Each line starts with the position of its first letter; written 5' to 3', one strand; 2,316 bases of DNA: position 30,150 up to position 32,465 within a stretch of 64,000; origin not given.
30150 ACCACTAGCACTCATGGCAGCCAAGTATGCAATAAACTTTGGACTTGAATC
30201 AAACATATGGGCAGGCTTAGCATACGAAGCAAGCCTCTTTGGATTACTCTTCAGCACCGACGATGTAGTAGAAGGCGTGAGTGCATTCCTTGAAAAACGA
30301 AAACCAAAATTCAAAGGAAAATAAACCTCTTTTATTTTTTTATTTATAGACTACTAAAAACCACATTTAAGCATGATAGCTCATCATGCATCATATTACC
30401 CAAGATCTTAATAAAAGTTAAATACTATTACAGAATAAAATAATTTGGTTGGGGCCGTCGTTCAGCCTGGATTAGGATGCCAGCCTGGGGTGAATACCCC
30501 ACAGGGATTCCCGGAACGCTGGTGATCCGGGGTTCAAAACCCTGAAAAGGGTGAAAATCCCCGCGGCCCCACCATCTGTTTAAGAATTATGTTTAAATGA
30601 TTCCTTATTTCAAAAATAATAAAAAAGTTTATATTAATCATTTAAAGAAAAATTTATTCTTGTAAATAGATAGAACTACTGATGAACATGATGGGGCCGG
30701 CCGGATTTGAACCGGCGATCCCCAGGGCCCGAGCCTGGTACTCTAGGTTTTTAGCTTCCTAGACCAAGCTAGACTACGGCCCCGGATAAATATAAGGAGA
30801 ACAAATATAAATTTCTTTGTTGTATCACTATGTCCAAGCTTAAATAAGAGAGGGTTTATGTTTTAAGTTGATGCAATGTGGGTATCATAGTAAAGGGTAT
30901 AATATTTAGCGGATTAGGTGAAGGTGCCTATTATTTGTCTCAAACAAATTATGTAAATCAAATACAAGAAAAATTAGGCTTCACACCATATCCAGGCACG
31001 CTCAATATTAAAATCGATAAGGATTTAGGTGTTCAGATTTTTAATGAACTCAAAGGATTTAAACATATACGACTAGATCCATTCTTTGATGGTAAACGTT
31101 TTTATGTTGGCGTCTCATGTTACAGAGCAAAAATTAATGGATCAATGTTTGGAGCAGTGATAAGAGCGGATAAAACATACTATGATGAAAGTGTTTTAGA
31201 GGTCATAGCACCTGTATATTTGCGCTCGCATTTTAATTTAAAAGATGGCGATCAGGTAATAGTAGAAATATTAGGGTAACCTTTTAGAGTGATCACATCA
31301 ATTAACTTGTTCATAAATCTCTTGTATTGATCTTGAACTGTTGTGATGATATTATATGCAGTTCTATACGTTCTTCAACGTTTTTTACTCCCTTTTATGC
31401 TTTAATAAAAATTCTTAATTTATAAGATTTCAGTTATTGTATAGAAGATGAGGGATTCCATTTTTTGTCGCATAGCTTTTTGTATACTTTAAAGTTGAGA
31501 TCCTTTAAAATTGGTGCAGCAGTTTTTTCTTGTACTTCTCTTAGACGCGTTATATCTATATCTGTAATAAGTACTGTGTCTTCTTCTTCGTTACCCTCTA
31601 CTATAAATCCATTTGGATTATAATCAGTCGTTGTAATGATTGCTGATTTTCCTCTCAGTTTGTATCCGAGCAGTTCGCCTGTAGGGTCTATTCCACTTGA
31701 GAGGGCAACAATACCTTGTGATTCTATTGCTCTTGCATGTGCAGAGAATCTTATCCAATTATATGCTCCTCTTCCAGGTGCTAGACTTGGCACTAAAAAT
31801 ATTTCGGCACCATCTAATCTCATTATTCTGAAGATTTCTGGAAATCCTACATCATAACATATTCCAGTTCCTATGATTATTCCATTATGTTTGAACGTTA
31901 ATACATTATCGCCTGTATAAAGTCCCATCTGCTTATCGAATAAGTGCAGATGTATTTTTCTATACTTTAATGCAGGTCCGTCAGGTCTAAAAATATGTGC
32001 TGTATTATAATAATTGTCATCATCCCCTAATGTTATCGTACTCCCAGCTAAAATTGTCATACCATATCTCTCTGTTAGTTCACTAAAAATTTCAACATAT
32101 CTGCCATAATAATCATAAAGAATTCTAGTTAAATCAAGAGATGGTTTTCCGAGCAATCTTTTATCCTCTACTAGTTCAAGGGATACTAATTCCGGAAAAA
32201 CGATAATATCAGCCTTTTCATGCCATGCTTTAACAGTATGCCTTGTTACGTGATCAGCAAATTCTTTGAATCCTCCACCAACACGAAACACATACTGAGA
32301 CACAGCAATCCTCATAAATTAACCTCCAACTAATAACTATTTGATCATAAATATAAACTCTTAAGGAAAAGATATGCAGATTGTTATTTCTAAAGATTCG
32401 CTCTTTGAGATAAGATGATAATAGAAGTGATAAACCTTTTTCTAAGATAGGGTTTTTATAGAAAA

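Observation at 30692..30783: tRNA-Pro(CGG) with a ~16-nt insertion in the D-arm (non-canonical intron), convergent with the other tRNA-Pro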

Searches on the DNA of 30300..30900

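Call 5: search_rna_families(source=window, start=30300, end=30900, threshold=evalue, max_evalue=10, show_alignments=4)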
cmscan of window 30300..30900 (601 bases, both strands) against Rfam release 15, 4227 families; matches with E-value up to 10: 10.
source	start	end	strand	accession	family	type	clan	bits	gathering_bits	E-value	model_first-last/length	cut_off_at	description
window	30589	30724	+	RF02194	HPnc0260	Gene; antisense;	-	41.2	59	0.0038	1-156/156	no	Bacterial antisense RNA HPnc0260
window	30563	30716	-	RF04321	tmRNA_permuted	Gene;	-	22.4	47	0.015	36-94/213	no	permuted transfer-messenger RNA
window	30691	30730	+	RF04354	Plastid-ycf2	Cis-reg;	-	22.2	65.7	0.045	1-75/75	no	Plastid-ycf2 5UTR RNA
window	30515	30661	-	RF01579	RUF2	Gene; sRNA;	-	20.7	90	1.7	1-154/154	no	Plasmodium RNA of unknown function RUF2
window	30689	30900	-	RF00023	tmRNA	Gene;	CL00001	18.8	47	1.4e-05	157-374/374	5'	transfer-messenger RNA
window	30517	30719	+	RF04321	tmRNA_permuted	Gene;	-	17.4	47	0.21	26-114/213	no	permuted transfer-messenger RNA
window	30626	30712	+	RF01286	snoR26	Gene; snRNA; snoRNA; CD-box;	-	16.3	47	5.7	1-94/94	no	Small nucleolar RNA snoR26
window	30558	30704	-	RF02581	tsr32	Gene; sRNA;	-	15.1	98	2.9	1-151/151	no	S. aureus tsr32 small RNA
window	30729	30782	-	RF03198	mir-7385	Gene; miRNA;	-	13.8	69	7.1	1-62/62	no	mir-7385 microRNA precursor family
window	30528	30544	+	RF01684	mascRNA-menRNA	Gene;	-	13.7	42.5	8.8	33-49/56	no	MALAT1-associated small cytoplasmic RNA/MEN beta RNA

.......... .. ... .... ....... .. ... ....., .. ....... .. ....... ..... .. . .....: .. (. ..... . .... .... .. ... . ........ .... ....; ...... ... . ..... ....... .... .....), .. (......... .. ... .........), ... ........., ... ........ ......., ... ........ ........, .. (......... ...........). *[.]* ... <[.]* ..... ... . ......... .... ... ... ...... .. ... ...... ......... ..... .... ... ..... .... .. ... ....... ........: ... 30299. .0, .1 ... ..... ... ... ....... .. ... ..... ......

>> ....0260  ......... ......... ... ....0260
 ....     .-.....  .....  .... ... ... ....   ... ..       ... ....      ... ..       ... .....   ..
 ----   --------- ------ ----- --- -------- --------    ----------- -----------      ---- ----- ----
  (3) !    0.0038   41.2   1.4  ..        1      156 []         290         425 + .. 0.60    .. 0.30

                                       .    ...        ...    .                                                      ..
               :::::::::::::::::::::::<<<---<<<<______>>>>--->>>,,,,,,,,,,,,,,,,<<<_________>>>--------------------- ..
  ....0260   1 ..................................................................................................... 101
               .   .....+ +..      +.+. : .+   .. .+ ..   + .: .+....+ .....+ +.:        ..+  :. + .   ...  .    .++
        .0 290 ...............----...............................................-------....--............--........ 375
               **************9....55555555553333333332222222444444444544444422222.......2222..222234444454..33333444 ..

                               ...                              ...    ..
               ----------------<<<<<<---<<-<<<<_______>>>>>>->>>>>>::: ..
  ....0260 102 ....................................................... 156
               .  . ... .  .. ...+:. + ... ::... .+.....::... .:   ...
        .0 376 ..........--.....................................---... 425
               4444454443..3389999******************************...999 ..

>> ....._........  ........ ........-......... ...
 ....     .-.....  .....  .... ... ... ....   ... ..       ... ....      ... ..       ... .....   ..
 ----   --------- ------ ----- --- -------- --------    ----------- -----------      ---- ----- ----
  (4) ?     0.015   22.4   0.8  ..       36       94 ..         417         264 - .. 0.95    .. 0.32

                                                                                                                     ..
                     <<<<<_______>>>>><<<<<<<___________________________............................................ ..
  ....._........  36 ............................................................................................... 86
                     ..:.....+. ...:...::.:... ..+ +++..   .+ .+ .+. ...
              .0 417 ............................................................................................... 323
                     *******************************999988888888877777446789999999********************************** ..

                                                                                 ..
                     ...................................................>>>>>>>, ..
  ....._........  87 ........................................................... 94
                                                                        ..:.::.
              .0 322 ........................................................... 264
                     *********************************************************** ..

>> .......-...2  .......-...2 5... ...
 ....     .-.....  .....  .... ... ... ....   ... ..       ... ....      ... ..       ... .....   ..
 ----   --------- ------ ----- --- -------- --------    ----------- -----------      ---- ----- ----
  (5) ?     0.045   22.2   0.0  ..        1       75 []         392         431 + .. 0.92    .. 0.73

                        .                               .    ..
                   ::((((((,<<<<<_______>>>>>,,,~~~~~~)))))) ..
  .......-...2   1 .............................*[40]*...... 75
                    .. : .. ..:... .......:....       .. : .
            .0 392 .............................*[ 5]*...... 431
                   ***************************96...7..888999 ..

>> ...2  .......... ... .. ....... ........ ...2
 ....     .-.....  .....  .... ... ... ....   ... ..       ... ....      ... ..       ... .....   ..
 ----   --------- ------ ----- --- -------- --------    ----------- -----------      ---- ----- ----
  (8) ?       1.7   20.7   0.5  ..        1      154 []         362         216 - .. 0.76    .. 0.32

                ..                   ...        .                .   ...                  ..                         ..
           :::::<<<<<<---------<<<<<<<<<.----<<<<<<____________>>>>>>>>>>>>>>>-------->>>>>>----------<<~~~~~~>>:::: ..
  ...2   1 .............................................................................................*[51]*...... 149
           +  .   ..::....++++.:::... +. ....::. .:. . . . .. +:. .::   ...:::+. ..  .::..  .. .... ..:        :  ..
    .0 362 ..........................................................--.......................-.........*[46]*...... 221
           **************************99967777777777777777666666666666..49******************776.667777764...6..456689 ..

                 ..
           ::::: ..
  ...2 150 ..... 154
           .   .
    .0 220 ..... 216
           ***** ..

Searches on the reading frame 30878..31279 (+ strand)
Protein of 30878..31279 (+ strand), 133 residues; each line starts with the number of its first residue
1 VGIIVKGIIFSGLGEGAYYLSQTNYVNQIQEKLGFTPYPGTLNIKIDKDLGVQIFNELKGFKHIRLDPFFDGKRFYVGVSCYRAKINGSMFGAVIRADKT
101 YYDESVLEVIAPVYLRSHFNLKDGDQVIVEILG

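Call 18: find_homologous_proteins(query=window:30878-31279:+, max_evalue=1e-10)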
Query window:30878-31279:+ (133 aa): 1046 proteins with E <= 1e-10 among 1076 candidates; the best 120 are listed.
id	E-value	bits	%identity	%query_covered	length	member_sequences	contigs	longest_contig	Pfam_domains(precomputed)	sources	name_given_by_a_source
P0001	1.1e-82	293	100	100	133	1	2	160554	PF01982.23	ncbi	ncbi:MAG: DUF120 domain-containing protein [Thermoprotei archaeon]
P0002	1.4e-73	263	89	99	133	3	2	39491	PF01982.23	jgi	jgi:riboflavin kinase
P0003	2.1e-70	253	84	99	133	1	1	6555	PF01982.23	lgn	-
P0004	6.9e-65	235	78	99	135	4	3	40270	PF01982.23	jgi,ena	jgi:riboflavin kinase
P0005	4.6e-64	232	79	98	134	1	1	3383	PF01982.23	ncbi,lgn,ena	-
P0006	9.5e-43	164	62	96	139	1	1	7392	PF01982.23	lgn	-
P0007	3.5e-34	136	51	98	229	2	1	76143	PF01047.29,PF01982.23,PF13545.13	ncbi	ncbi:MAG: DUF120 domain-containing protein [Candidatus Bathycorpusculaceae bacterium]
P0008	6.8e-34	135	49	98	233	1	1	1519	PF01982.23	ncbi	-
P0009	6.9e-34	135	50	98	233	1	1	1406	PF01982.23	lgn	-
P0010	7.0e-34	135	50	98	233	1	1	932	PF01982.23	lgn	-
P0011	8.6e-34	135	49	98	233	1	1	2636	PF01982.23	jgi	-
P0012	1.7e-33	134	51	98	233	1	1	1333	PF01047.29,PF01982.23,PF13545.13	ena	-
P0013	2.0e-33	133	52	98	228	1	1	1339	PF01982.23,PF12802.14,PF13545.13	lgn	-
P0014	2.8e-33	133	50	98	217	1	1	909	PF01047.29,PF01982.23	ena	-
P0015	3.8e-33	132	48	98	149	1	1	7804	PF01982.23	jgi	jgi:riboflavin kinase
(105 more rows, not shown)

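Call 19: find_encoding_contigs(protein=P0002, flank=3000, max_places=3)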
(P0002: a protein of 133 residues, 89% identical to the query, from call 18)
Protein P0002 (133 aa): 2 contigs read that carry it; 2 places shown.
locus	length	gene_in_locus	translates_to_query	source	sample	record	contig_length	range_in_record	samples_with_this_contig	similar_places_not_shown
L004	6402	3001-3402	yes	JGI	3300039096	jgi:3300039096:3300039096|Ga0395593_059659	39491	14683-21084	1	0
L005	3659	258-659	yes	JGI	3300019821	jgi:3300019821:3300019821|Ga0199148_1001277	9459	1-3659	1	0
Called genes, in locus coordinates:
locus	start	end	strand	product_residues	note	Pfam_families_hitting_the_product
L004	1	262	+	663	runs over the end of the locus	PF02737:3HCDH_N, PF03446:NAD_binding_2 (weak), PF03721:UDPG_MGDP_dh_N (faint), PF00725:3HCDH, PF00378:ECH_1, PF16113:ECH_2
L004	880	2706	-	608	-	PF12222:PNGaseA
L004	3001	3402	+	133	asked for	PF01982:CTP-dep_RFKase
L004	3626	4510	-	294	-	PF00795:CN_hydrolase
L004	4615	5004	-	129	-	PF14464:Prok-JAB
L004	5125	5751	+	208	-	PF21715:CggR_N, PF22167:PH0730-like_N, PF14544:DUF4443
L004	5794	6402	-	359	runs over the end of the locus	PF03706:LPG_synthase_TM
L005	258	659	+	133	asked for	PF01982:CTP-dep_RFKase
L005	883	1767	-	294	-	PF00795:CN_hydrolase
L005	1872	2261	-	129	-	PF14464:Prok-JAB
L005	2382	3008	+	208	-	PF21715:CggR_N, PF22167:PH0730-like_N, PF14544:DUF4443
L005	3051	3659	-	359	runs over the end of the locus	PF03706:LPG_synthase_TM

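Call 20: find_encoding_contigs(protein=P0003, flank=3000, max_places=3)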
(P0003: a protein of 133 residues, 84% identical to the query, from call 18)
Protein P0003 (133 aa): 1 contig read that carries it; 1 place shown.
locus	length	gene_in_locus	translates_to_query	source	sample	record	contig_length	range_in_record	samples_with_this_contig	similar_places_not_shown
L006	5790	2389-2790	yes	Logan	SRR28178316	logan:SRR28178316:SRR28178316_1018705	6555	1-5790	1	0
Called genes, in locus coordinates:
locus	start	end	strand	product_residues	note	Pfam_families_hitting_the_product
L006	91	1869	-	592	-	PF12222:PNGaseA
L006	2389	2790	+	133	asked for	PF01982:CTP-dep_RFKase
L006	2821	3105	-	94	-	-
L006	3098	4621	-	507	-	-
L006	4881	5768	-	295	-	PF00795:CN_hydrolase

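Call 21: find_encoding_contigs(protein=P0004, flank=3000, max_places=3)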
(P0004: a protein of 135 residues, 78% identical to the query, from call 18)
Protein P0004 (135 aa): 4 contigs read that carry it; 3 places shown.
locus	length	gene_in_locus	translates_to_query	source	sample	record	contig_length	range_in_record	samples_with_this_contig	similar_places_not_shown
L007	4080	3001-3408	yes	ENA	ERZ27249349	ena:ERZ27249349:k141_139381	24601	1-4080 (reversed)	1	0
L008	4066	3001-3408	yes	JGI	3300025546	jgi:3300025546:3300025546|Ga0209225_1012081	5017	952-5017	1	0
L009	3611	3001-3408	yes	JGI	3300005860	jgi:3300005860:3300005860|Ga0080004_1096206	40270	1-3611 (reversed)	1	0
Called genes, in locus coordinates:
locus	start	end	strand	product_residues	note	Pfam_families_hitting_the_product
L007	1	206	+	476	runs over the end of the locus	PF07690:MFS_1, PF05977:MFS_3 (faint), PF07690:MFS_1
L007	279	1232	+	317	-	PF20030:bpMoxR, PF07726:AAA_3, PF07728:AAA_5, PF17863:AAA_lid_2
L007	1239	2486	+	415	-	PF01882:DUF58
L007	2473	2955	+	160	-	-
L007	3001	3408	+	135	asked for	PF01982:CTP-dep_RFKase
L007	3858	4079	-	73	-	?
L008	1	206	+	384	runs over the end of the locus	?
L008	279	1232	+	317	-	PF20030:bpMoxR, PF07726:AAA_3, PF07728:AAA_5, PF17863:AAA_lid_2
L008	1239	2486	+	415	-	PF01882:DUF58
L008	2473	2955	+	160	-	-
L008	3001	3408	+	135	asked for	PF01982:CTP-dep_RFKase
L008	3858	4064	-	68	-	?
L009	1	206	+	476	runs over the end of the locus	PF07690:MFS_1, PF05977:MFS_3 (faint), PF07690:MFS_1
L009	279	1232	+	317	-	PF20030:bpMoxR, PF07726:AAA_3, PF07728:AAA_5, PF17863:AAA_lid_2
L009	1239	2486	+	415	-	PF01882:DUF58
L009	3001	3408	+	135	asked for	PF01982:CTP-dep_RFKase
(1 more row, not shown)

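Call 22: find_encoding_contigs(protein=P0005, flank=3000, max_places=3)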
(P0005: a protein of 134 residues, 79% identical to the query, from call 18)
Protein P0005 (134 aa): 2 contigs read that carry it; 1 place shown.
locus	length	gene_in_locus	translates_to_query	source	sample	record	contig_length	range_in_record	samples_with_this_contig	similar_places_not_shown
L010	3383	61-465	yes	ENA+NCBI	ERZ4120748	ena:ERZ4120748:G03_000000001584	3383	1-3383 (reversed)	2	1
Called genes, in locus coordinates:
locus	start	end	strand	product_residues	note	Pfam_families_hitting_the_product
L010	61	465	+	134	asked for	PF01982:CTP-dep_RFKase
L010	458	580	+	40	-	-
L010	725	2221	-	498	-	-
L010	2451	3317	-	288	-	PF00795:CN_hydrolase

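Call 23: find_encoding_contigs(protein=P0006, flank=3000, max_places=3)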
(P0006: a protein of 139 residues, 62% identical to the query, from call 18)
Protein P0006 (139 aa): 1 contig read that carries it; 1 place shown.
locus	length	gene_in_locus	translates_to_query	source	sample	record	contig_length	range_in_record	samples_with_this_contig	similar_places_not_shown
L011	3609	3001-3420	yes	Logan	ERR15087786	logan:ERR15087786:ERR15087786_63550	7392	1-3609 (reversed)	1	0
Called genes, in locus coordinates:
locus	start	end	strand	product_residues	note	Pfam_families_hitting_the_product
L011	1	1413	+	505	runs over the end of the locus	PF02347:GDC-P (weak), PF00266:Aminotran_5, PF21478:GcvP2_C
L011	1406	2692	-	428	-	PF00919:UPF0004, PF04055:Radical_SAM, PF01938:TRAM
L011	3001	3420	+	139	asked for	PF01982:CTP-dep_RFKase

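Call 44: search_protein_families(library=pfam, proteins=[window:30878-31279:+], max_evalue=0.00001)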
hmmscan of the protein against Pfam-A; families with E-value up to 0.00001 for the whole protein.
window:30878-31279:+ (133 aa): 1 family
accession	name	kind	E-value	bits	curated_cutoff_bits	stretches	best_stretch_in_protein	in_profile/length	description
PF01982.22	CTP-dep_RFKase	-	3.2e-39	134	25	1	9-131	1-121/121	Domain of unknown function DUF120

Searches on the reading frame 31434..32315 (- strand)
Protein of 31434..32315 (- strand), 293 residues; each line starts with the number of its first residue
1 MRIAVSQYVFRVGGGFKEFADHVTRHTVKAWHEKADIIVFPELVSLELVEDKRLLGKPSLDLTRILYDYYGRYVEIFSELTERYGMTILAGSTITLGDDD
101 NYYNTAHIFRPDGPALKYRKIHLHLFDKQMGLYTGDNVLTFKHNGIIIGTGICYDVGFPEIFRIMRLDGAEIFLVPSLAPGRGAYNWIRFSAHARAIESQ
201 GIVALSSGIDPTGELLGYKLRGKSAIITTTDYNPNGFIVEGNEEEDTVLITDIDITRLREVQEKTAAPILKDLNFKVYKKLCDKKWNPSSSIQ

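Call 11: find_encoding_contigs(protein=window:31434-32315:-, flank=3000, max_places=6)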
Protein window:31434-32315:- (293 aa): 1 contig read that carries it; 1 place shown.
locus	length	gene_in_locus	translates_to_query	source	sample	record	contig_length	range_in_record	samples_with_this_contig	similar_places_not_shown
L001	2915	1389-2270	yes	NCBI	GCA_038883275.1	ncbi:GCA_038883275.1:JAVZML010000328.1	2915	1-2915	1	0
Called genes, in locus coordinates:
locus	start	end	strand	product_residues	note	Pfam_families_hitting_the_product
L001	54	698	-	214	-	PF21715:CggR_N (weak), PF22167:PH0730-like_N, PF14544:DUF4443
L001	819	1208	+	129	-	PF14464:Prok-JAB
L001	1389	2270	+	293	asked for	PF00795:CN_hydrolase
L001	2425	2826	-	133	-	PF01982:CTP-dep_RFKase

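Call 44: search_protein_families(library=pfam, proteins=[window:31434-32315:-], max_evalue=0.00001)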
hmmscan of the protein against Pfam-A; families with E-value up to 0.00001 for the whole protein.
window:31434-32315:- (293 aa): 1 family
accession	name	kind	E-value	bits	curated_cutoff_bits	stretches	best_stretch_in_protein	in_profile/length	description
PF00795.27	CN_hydrolase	-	6.5e-26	91.6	23.2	1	16-261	14-254/256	Carbon-nitrogen hydrolase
